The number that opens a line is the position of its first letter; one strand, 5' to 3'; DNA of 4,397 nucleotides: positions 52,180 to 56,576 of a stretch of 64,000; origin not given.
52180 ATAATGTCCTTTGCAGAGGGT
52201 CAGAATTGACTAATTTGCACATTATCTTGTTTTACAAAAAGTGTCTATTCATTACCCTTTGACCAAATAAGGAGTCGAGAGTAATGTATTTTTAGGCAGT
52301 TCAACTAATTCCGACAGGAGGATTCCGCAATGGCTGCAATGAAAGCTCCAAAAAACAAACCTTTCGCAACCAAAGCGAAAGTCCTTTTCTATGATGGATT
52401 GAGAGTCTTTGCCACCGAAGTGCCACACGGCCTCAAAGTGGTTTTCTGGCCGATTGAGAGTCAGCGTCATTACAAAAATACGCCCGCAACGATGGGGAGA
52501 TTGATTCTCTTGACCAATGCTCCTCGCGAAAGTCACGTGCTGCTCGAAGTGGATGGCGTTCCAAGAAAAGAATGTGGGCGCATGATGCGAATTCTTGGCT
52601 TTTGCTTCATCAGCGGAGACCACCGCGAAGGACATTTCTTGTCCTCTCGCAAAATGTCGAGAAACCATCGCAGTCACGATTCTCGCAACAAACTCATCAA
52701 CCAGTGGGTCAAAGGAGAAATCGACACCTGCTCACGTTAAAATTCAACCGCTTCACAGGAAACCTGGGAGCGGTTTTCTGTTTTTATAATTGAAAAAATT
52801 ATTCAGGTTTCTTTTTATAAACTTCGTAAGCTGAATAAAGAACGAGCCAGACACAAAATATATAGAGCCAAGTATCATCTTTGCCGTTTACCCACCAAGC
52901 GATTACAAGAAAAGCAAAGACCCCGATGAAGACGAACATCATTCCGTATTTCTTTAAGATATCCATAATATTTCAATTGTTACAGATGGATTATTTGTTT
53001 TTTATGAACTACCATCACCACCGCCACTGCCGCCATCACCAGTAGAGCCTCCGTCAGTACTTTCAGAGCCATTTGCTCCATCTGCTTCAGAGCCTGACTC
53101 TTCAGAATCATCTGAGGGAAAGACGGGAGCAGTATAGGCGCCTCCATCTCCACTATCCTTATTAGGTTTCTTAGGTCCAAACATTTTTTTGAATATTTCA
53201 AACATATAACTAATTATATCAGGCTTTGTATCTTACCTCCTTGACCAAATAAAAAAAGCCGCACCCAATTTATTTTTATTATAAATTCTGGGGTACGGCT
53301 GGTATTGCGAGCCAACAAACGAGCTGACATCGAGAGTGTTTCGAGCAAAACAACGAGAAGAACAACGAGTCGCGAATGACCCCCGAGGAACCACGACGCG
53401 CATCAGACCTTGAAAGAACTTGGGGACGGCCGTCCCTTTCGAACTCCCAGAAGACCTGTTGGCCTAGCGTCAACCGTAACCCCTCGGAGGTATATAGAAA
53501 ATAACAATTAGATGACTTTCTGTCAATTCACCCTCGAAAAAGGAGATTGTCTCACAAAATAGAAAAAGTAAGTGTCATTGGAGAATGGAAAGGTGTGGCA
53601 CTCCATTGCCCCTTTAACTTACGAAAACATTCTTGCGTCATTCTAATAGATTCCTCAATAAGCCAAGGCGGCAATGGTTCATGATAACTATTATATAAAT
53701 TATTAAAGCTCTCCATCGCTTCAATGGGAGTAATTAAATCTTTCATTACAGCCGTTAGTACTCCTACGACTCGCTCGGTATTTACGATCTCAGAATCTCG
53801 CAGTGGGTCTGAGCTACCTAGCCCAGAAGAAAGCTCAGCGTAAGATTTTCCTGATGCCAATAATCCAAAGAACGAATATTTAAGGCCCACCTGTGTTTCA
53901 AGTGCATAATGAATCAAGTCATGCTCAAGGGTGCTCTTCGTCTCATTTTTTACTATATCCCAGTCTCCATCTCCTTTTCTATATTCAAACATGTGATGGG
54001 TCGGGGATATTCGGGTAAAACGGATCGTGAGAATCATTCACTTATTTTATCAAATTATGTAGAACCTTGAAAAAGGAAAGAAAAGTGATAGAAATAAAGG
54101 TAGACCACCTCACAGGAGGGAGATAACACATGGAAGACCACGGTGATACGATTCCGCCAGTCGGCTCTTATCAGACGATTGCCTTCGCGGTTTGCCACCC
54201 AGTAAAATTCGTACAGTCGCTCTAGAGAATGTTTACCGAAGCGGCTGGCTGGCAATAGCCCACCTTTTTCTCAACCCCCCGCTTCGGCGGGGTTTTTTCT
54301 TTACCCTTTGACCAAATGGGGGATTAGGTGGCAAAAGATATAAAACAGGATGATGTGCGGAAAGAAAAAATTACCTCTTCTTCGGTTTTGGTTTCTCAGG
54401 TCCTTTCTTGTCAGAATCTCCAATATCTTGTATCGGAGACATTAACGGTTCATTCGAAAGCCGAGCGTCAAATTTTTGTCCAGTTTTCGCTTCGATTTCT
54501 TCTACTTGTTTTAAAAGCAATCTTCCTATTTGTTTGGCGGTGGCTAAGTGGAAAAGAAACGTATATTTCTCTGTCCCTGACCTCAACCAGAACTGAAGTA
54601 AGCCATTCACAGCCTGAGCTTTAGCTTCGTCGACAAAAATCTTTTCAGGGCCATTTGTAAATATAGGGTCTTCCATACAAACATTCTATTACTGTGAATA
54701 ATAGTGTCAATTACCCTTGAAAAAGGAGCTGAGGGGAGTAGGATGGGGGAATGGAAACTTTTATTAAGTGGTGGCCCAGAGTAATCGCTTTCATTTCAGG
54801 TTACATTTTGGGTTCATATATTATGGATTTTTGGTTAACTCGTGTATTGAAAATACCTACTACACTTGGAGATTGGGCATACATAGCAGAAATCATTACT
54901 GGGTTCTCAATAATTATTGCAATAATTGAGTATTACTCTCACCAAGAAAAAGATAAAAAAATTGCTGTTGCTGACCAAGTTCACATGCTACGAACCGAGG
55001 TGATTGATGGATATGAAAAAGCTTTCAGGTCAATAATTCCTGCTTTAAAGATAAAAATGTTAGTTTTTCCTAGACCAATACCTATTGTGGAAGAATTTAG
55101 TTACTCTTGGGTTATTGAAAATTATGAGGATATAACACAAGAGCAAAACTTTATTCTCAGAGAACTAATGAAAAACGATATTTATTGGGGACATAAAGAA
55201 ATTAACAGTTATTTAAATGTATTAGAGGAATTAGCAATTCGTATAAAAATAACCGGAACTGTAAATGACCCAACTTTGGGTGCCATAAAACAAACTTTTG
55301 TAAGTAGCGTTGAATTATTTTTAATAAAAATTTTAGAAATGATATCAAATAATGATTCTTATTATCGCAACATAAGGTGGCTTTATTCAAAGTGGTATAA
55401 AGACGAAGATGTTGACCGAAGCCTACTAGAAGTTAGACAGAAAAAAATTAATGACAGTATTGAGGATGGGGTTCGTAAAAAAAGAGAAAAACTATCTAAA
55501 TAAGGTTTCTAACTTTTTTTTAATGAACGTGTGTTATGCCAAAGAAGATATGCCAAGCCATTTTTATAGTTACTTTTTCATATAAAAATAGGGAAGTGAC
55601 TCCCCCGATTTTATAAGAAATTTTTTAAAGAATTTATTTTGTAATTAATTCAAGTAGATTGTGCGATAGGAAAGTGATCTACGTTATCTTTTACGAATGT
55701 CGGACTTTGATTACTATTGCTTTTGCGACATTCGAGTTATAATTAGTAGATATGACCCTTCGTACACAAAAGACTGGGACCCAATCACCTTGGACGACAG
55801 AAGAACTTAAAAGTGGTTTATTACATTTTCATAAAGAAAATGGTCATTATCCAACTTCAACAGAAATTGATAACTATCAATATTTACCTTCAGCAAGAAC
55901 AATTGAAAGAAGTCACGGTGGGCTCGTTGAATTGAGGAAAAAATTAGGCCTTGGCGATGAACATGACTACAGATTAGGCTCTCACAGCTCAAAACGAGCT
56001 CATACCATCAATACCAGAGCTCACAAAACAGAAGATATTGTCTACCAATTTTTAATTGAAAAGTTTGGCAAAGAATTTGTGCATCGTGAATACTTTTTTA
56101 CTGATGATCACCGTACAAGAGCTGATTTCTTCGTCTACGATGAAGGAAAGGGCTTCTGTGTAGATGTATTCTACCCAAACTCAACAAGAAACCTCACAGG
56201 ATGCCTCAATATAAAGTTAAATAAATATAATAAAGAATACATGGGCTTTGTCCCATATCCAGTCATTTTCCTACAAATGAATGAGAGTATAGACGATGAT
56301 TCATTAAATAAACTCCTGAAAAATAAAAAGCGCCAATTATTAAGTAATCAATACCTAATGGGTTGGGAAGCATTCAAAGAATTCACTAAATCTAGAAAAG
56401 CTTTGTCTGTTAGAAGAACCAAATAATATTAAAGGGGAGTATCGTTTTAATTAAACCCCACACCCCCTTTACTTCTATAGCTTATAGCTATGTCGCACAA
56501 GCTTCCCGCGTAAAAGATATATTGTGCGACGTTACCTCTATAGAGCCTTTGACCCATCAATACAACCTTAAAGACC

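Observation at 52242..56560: Families of repeated 17-25-nt motifs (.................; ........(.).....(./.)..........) that coincide with promoter -35 elements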

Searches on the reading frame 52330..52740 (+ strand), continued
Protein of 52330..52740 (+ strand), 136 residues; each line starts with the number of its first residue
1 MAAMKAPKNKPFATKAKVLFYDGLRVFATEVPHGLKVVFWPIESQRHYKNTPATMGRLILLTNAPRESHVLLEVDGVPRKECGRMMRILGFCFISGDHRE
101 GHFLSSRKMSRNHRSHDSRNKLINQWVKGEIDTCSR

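Call 75: search_protein_families(library=padloc, proteins=[window:52330-52740:+], max_evalue=0.01)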
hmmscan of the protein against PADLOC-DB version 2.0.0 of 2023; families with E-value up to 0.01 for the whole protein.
window:52330-52740:+ (136 aa): 0 families

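Call 84: predict_structure(protein=window:52330-52740:+)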
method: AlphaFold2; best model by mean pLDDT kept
length: 136 residues; sequences in the alignment: 1
mean_pLDDT: 44.7   pTM: 0.37
mean pLDDT of the five models: 44.7, 39.5, 35.7, 35.3, 32.1
residues with pLDDT >= 90: 0; 70-90: 0; 50-70: 43; < 50: 93
segments of 3 or more residues with pLDDT < 50: 1-28, 43-49, 64-68, 89-136
pLDDT, mean of each block of 10 residues (from residue 1): 40 41 42 58 47 58 50 61 54 34 26 36 42 31
secondary structure, 60 per line:
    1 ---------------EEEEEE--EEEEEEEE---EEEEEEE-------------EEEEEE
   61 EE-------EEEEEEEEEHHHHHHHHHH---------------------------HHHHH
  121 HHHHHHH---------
elements in order: E16-21 E24-31 E35-41 E55-62 E70-78 H79-88 H116-127
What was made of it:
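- The structure model of B was unusable, with pLDDT 44.7 (call 84).
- Tried and rejected: Structure of B. The model had pLDDT 44.7 and was unusable, so I attempted no fold search (call 84).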

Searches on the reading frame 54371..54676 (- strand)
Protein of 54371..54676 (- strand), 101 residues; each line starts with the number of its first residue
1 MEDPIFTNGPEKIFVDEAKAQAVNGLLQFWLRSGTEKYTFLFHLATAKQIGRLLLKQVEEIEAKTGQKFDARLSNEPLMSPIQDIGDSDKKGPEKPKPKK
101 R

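Call 11: search_protein_families(library=pfam, proteins=[window:54371-54676:-], max_evalue=0.01)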
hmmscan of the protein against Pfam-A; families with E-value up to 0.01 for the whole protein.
window:54371-54676:- (101 aa): 0 families

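Call 25: search_protein_families(library=phrogs, proteins=[window:54371-54676:-], max_evalue=0.01)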
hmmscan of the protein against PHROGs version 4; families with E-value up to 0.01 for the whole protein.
window:54371-54676:- (101 aa): 0 families

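Call 26: search_protein_families(library=ncbifam, proteins=[window:54371-54676:-], max_evalue=0.01)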
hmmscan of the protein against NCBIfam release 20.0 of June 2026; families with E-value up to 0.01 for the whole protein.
window:54371-54676:- (101 aa): 0 families

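Call 63: find_encoding_contigs(protein=window:54371-54676:-, flank=5000, max_places=5)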
Protein window:54371-54676:- (101 aa): 2 contigs read that carry it; 2 places shown.
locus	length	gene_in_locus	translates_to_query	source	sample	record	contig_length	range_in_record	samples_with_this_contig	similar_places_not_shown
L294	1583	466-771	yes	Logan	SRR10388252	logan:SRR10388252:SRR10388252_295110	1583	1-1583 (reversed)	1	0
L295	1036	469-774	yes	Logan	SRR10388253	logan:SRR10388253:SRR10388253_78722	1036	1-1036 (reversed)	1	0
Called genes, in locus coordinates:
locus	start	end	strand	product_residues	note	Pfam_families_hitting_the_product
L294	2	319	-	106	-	?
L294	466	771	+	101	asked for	-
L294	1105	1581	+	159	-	?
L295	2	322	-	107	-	?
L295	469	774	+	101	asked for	-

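Call 65: search_protein_families(library=pfam, proteins=[window:54371-54676:-], max_evalue=5)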
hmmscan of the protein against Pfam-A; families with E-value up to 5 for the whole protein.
window:54371-54676:- (101 aa): 0 families

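Call 75: search_protein_families(library=padloc, proteins=[window:54371-54676:-], max_evalue=0.01)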
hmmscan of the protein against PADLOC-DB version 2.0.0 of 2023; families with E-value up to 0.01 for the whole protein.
window:54371-54676:- (101 aa): 0 families

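Call 82: find_homologous_proteins(query=window:54371-54676:-)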
Query window:54371-54676:- (101 aa): 1 proteins with E <= 0.001 among 3 candidates.
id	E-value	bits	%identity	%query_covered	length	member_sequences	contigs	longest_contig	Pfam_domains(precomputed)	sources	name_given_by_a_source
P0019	4.4e-60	218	100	100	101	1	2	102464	-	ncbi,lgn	-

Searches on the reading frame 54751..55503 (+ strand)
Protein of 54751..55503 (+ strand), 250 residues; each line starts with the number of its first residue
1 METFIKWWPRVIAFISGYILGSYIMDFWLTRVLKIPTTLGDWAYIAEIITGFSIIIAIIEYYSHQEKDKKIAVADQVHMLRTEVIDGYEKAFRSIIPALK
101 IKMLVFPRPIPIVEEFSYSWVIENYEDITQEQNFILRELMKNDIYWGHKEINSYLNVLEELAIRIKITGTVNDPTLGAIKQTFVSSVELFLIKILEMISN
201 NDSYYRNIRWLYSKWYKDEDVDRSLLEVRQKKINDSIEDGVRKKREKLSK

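Call 11: search_protein_families(library=pfam, proteins=[window:54751-55503:+], max_evalue=0.01)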
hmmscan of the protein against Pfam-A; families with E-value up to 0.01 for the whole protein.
window:54751-55503:+ (250 aa): 0 families

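Call 20: find_encoding_contigs(protein=window:54751-55503:+, flank=10000, max_places=10)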
Protein window:54751-55503:+ (250 aa): no gene with exactly this product is on record in the collection.

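Call 25: search_protein_families(library=phrogs, proteins=[window:54751-55503:+], max_evalue=0.01)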
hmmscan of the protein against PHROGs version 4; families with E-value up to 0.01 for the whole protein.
window:54751-55503:+ (250 aa): 0 families

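Call 26: search_protein_families(library=ncbifam, proteins=[window:54751-55503:+], max_evalue=0.01)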
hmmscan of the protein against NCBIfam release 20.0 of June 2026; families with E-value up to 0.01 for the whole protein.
window:54751-55503:+ (250 aa): 0 families

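Call 65: search_protein_families(library=pfam, proteins=[window:54751-55503:+], max_evalue=5)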
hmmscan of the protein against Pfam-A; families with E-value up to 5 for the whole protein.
window:54751-55503:+ (250 aa): 1 family
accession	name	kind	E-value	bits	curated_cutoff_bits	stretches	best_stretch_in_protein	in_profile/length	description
PF05823.17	Gp-FAR-1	-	0.068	14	29.2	1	121-159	11-47/149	Nematode fatty acid retinoid binding protein (Gp-FAR-1)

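Call 75: search_protein_families(library=padloc, proteins=[window:54751-55503:+], max_evalue=0.01)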
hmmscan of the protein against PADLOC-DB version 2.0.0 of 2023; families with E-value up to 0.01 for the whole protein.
window:54751-55503:+ (250 aa): 0 families

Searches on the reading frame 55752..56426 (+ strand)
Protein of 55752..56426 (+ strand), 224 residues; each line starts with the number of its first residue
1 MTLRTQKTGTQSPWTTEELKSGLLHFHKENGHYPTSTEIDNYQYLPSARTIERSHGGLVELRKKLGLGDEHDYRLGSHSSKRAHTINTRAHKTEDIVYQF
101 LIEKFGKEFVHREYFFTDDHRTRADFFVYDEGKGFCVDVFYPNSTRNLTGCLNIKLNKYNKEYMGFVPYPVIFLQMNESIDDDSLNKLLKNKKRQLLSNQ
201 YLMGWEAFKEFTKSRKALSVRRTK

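Call 11: search_protein_families(library=pfam, proteins=[window:55752-56426:+], max_evalue=0.01)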
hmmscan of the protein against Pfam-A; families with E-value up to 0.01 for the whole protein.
window:55752-56426:+ (224 aa): 0 families

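Call 25: search_protein_families(library=phrogs, proteins=[window:55752-56426:+], max_evalue=0.01)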
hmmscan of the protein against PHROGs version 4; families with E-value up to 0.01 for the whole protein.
window:55752-56426:+ (224 aa): 1 family
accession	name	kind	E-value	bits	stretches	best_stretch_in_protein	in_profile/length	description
phrog_22655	-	unknown function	0.005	16.6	1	10-137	131-242/508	-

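Call 26: search_protein_families(library=ncbifam, proteins=[window:55752-56426:+], max_evalue=0.01)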
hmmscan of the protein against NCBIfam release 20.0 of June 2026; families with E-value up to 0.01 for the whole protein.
window:55752-56426:+ (224 aa): 0 families

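Call 65: search_protein_families(library=pfam, proteins=[window:55752-56426:+], max_evalue=5)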
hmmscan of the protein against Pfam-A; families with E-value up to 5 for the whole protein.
window:55752-56426:+ (224 aa): 1 family
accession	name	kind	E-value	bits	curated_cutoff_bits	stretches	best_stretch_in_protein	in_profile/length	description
PF18780.6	HNH_repeat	-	0.057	14.2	26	1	15-55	2-41/54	Homing endonuclease associated repeat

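Call 75: search_protein_families(library=padloc, proteins=[window:55752-56426:+], max_evalue=0.01)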
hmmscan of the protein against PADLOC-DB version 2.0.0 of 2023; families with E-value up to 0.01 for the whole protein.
window:55752-56426:+ (224 aa): 0 families
